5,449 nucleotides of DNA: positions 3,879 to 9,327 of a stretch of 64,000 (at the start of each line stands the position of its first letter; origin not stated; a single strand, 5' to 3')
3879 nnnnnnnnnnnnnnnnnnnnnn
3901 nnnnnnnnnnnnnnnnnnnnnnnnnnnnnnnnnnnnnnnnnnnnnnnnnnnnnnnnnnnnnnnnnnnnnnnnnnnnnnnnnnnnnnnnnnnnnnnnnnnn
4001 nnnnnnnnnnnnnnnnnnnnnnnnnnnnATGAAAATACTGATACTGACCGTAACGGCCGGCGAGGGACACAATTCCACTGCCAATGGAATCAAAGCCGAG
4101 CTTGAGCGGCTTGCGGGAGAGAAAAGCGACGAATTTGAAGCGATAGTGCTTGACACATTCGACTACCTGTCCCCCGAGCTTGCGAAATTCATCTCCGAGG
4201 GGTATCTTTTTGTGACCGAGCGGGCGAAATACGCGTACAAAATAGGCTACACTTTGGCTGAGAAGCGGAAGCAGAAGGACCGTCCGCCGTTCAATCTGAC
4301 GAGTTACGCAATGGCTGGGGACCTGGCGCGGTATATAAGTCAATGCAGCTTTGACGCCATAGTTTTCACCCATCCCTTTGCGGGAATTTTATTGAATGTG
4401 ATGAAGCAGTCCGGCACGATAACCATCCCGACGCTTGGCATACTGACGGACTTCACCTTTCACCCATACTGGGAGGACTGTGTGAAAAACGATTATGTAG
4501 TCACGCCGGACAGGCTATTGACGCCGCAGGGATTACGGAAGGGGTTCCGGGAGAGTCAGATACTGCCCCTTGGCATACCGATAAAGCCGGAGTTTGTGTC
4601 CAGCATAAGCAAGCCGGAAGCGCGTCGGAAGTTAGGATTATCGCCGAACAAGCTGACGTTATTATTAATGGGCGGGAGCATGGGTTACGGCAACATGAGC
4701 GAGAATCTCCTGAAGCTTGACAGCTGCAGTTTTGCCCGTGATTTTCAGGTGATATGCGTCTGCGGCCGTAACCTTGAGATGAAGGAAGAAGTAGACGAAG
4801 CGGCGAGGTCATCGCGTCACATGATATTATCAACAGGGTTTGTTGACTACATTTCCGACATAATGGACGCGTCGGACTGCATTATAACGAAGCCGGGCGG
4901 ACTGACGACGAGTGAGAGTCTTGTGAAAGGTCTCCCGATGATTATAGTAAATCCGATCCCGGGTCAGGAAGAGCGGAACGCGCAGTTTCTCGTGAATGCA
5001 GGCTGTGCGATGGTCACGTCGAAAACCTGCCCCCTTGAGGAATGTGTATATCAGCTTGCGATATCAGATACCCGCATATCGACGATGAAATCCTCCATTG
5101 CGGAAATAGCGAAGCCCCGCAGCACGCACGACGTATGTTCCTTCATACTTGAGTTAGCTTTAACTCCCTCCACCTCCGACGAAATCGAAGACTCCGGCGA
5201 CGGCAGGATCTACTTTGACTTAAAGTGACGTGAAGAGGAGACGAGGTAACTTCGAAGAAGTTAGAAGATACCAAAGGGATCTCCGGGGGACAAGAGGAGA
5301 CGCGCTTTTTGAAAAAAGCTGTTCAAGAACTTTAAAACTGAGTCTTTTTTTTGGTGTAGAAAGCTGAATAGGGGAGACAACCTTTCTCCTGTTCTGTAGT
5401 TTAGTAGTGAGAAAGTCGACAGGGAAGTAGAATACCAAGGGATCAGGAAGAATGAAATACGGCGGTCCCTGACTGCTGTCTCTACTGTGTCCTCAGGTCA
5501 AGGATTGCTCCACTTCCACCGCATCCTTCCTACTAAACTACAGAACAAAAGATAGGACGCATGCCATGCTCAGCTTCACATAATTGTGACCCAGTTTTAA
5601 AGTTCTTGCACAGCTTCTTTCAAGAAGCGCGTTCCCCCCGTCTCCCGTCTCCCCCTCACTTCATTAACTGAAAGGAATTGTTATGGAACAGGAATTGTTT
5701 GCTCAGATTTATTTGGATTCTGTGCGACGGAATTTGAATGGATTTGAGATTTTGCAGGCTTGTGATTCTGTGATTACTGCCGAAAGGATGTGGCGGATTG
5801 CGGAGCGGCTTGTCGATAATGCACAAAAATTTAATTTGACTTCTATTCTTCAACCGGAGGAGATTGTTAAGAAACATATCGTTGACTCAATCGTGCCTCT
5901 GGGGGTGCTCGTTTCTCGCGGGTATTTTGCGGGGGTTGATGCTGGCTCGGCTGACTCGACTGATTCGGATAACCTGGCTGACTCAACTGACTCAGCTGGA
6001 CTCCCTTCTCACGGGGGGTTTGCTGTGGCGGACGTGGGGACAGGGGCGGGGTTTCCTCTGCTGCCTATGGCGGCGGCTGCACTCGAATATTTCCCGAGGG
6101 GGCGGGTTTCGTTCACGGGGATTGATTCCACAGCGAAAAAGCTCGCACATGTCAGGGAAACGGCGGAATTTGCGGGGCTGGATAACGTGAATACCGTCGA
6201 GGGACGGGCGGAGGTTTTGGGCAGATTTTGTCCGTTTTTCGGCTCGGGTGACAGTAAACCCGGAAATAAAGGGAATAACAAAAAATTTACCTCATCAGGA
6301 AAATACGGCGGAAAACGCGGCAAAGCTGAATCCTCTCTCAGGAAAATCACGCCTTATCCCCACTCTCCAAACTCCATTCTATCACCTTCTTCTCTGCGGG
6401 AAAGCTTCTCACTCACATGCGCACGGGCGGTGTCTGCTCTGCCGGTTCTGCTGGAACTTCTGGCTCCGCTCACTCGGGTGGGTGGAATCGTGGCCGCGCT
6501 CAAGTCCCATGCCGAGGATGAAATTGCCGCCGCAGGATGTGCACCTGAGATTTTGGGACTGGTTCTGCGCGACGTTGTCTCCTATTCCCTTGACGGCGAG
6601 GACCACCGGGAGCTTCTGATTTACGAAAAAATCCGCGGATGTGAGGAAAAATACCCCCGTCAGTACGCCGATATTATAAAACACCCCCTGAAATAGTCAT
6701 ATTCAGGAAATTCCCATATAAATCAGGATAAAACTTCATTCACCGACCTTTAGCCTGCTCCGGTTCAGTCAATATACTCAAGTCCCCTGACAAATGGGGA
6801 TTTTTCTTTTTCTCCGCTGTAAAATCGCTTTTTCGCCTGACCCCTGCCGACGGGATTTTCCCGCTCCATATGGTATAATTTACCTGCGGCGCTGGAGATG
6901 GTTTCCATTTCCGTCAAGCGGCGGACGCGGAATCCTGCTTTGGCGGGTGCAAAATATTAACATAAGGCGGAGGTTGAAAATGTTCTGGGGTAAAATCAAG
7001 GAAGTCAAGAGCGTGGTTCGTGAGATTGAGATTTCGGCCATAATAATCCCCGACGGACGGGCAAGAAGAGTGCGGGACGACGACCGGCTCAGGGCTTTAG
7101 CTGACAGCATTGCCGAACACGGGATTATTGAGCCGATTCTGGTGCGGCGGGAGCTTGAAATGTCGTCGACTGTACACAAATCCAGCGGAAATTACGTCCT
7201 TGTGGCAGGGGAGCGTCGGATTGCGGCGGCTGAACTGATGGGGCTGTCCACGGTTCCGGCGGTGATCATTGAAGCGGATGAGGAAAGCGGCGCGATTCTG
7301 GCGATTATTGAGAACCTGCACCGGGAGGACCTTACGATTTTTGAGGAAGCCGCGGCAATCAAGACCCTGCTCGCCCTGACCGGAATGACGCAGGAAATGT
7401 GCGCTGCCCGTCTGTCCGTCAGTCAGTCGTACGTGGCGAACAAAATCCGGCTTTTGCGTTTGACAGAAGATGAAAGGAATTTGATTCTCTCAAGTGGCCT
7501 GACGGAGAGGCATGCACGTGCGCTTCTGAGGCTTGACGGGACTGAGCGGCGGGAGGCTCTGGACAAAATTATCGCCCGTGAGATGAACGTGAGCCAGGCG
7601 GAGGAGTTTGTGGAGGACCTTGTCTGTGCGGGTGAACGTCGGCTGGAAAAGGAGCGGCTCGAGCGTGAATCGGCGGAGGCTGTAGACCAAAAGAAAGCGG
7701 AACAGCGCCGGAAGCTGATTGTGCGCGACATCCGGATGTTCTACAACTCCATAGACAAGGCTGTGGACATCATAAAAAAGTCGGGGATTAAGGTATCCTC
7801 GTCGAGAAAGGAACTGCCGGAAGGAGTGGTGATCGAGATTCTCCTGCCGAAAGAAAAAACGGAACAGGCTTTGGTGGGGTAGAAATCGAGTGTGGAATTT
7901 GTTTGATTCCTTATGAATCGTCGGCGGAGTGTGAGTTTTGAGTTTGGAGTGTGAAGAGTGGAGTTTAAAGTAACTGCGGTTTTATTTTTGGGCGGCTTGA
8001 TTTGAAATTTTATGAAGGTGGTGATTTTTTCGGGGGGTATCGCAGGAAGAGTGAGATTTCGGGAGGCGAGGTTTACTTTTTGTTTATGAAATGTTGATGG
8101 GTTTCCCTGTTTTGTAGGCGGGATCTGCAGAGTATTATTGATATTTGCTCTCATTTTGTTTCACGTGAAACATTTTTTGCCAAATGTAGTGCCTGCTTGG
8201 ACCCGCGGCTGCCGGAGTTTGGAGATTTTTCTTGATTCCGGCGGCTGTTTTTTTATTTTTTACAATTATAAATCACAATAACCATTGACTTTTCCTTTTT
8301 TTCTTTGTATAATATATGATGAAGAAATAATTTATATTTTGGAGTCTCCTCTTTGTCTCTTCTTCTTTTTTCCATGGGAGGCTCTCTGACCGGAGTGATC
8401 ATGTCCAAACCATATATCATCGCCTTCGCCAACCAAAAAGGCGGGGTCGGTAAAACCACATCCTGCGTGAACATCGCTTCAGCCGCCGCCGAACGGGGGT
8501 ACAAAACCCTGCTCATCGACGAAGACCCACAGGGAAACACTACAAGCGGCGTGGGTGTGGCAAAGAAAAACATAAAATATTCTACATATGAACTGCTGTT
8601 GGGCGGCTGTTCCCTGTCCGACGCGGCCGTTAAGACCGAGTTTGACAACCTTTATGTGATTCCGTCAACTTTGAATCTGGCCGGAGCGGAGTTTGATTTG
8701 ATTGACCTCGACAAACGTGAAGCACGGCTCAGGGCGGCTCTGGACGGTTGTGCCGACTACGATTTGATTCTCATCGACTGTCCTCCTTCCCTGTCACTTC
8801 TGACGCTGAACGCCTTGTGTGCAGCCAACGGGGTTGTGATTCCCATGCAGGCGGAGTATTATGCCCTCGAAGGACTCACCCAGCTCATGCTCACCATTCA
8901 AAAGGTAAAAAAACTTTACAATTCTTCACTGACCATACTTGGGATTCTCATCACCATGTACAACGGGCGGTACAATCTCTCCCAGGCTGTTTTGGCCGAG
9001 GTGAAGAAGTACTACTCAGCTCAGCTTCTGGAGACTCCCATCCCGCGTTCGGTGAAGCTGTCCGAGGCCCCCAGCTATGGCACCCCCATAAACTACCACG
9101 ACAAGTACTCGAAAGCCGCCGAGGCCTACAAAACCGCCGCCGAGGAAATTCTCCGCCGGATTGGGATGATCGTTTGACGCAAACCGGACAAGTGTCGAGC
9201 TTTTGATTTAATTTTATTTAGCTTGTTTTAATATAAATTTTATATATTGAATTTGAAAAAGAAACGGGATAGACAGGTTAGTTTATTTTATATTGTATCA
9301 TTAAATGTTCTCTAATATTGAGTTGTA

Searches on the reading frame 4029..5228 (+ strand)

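Call 9: search_protein_families(library=pfam, proteins=[window:4029-5228:+])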
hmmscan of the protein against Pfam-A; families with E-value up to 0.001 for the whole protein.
window:4029-5228:+ (399 aa): 2 families
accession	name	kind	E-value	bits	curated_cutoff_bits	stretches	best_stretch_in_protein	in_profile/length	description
PF06925.17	MGDG_synth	-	2.5e-20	73.7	25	1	14-185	1-169/169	Monogalactosyldiacylglycerol (MGDG) synthase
PF04101.22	Glyco_tran_28_C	-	8.5e-14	52.4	22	1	210-355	1-152/166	Glycosyltransferase family 28 C-terminal domain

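Call 47: search_protein_families(library=ncbifam, proteins=[window:4029-5228:+], max_evalue=0.00001)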
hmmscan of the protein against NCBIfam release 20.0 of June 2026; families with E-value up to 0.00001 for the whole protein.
window:4029-5228:+ (399 aa): 3 families
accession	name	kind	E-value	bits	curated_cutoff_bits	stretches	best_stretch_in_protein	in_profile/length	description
NF010135.0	PRK13609.1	equivalog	7.1e-55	186.5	500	1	2-377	6-369/388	diglucosyl diacylglycerol synthase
NF010134.0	PRK13608.1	equivalog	3e-42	145.1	557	1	2-387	7-379/391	diglucosyl diacylglycerol synthase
TIGR01133.1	murG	equivalog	5.7e-16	58.5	250.25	1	193-373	168-353/353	undecaprenyldiphospho-muramoylpentapeptide beta-N-acetylglucosaminyltransferase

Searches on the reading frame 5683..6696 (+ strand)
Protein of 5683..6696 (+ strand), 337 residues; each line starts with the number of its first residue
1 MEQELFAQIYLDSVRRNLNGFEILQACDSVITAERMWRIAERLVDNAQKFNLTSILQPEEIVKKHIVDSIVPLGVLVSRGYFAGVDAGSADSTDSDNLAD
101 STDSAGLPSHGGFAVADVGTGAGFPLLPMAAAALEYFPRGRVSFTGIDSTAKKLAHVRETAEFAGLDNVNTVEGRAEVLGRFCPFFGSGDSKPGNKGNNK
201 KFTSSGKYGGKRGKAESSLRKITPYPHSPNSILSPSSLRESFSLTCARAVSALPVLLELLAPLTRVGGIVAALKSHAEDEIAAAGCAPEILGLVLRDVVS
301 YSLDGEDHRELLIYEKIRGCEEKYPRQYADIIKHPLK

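Call 9: search_protein_families(library=pfam, proteins=[window:5683-6696:+])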
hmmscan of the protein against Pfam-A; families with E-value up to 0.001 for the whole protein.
window:5683-6696:+ (337 aa): 3 families
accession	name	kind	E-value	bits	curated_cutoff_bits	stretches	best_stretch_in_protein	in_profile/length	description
PF02527.21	GidB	-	1.2e-22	80.6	27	3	100-177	37-108/184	rRNA small subunit methyltransferase G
PF13847.12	Methyltransf_31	-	7.9e-05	22.8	27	1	110-177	2-64/145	Methyltransferase domain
PF13649.12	Methyltransf_25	-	0.00057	21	27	0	115-179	1-58/97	Methyltransferase domain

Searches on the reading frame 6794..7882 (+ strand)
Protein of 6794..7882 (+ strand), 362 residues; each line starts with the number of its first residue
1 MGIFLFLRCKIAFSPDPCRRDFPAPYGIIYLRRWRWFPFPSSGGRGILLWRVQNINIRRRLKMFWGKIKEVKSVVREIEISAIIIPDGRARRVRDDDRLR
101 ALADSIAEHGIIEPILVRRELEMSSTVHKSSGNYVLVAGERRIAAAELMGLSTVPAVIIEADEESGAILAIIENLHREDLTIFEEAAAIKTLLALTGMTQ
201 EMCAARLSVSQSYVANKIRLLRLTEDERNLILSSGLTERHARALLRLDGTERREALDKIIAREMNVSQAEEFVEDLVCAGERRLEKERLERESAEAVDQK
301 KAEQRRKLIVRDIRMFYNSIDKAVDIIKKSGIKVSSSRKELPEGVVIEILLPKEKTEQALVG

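Call 9: search_protein_families(library=pfam, proteins=[window:6794-7882:+])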
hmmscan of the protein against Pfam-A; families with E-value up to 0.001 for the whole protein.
window:6794-7882:+ (362 aa): 2 families
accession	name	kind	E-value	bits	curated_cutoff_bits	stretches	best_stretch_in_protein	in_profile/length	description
PF17762.8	HTH_ParB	-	3.5e-27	95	22.6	1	178-275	1-99/102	ParB HTH domain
PF02195.25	ParB_N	-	3.6e-18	65.8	26.3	1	75-176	3-95/95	ParB N-terminal domain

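Call 47: search_protein_families(library=ncbifam, proteins=[window:6794-7882:+], max_evalue=0.00001)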
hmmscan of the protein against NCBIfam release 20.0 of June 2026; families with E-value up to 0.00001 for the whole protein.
window:6794-7882:+ (362 aa): 6 families
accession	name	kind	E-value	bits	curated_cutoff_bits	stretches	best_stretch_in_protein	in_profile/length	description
TIGR04285.1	nucleoid_noc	exception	3.8e-65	219.8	315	1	75-353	2-255/255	nucleoid occlusion protein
TIGR00180.1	parB_part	domain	2.1e-35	122.2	58.45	1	73-260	3-185/186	ParB/RepB/Spo0J family partition protein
TIGR03734.1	PRTRC_parB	hypoth_equivalog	1.1e-23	83.7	278.6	1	90-279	8-192/555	PRTRC system ParB family protein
TIGR03454.1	partition_RepB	equivalog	4.3e-13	49.4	201.5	1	77-221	66-201/325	plasmid partitioning protein RepB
NF010406.0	PRK13832.1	subfamily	2.2e-10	39.7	640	1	91-221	20-142/578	plasmid partitioning protein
NF010440.0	PRK13866.1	equivalog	7e-08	32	522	1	96-219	87-201/336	plasmid partitioning protein RepB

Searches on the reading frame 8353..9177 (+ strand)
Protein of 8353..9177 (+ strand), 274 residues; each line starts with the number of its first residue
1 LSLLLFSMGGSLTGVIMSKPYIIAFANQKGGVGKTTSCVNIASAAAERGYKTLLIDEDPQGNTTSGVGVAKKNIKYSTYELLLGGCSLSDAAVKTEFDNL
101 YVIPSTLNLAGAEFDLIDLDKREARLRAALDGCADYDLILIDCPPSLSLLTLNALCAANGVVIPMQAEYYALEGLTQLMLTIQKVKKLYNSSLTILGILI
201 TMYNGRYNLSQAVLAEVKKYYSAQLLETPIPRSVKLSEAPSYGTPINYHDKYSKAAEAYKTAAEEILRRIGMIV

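Call 9: search_protein_families(library=pfam, proteins=[window:8353-9177:+])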
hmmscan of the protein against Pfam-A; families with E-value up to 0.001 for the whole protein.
window:8353-9177:+ (274 aa): 7 families
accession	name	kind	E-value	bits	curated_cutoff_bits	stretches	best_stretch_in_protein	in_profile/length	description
PF13614.12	AAA_31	-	6e-61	205.9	27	1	22-195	3-177/177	AAA domain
PF01656.29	CbiA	-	5.5e-27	94.7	25.4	1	23-246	1-125/125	CobQ/CobB/MinD/ParA nucleotide binding domain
PF09140.17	MipZ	-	2.5e-10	40.6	20.7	1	21-62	1-42/262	ATPase MipZ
PF10609.15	ParA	-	3e-09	37.1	27.1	1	22-64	5-47/246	NUBPL iron-transfer P-loop NTPase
PF00142.24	Fer4_NifH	-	7.8e-07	29.3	25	1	28-65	7-44/271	4Fe-4S iron sulfur cluster binding proteins, NifH/frxC family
PF02374.21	ArsA_ATPase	-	1.1e-05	25.3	24.3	1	25-61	5-41/305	Anion-transporting ATPase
PF06564.18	CBP_BcsQ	-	0.00013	22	21.3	1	23-264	4-231/234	Cellulose biosynthesis protein BcsQ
